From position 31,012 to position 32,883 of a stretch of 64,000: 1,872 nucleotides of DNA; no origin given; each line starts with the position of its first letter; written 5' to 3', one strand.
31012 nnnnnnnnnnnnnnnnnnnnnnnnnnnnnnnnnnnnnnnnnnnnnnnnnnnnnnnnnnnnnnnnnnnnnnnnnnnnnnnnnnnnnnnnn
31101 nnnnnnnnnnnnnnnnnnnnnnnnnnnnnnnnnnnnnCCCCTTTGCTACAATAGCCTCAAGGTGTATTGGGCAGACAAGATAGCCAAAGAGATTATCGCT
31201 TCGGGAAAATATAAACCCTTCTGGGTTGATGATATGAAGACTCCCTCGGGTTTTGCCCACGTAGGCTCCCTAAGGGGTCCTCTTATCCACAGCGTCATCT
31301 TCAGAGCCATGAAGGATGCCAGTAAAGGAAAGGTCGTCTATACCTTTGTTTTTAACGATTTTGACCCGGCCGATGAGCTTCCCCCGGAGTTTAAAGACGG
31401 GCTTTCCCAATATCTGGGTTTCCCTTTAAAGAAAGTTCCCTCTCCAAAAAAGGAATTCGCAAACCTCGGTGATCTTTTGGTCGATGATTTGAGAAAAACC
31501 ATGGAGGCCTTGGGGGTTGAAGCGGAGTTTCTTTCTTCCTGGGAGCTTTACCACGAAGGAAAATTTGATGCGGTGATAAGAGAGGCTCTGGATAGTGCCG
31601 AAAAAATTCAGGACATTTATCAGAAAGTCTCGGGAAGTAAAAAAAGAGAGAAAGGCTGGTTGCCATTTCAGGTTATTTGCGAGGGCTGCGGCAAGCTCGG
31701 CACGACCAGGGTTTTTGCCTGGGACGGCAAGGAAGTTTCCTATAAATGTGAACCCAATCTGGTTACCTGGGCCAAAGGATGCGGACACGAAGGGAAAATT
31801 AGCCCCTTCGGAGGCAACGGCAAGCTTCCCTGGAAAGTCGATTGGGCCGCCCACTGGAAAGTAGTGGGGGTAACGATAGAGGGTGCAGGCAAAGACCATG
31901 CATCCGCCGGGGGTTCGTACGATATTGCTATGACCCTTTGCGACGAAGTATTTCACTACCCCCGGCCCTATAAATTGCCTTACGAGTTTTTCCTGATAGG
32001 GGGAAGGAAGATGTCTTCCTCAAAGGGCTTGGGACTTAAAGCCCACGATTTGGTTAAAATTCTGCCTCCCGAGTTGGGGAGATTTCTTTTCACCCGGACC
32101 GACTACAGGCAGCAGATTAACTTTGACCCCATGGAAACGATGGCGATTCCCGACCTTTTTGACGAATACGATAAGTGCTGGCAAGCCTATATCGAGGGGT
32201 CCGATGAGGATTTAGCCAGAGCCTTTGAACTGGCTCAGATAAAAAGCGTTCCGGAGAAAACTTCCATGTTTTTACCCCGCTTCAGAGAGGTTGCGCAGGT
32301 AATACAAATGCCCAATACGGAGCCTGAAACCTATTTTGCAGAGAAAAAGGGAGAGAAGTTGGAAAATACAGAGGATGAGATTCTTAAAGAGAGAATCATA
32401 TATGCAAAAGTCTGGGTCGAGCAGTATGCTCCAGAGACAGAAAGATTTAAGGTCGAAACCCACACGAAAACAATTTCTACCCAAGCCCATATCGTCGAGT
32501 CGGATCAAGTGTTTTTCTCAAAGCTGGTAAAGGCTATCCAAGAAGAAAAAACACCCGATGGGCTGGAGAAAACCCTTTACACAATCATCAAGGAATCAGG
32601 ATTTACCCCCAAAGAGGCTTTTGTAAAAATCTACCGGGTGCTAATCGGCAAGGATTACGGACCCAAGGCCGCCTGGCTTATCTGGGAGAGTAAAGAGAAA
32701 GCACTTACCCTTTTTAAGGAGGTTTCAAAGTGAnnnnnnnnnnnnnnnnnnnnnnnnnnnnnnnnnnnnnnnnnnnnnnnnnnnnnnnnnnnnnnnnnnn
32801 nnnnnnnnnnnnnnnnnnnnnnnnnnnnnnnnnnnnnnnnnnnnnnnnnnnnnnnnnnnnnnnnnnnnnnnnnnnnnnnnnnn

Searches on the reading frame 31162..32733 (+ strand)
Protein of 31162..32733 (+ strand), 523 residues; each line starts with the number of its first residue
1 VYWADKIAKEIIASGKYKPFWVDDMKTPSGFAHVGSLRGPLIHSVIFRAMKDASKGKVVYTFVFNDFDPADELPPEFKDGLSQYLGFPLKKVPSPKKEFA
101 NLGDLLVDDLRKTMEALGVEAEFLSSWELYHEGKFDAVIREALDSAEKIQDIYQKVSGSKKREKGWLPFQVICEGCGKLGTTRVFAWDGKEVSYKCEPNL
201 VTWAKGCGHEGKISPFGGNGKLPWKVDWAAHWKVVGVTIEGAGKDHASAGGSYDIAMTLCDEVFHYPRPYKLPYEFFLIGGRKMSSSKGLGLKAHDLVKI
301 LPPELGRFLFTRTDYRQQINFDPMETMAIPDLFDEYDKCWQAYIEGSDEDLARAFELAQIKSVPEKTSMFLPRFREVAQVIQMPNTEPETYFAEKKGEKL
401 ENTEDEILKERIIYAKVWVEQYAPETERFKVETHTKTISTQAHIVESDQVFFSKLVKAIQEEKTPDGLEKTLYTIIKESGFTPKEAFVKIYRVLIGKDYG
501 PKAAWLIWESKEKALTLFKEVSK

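Call 70: search_protein_families(library=pfam, proteins=[window:31162-32733:+], max_evalue=0.00001)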
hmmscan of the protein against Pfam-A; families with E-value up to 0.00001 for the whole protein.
window:31162-32733:+ (523 aa): 1 family
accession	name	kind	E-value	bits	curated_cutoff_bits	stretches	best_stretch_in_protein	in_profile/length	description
PF01921.24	tRNA-synt_1f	-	3.9e-88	296.2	27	1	2-359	2-358/360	tRNA synthetases class I (K)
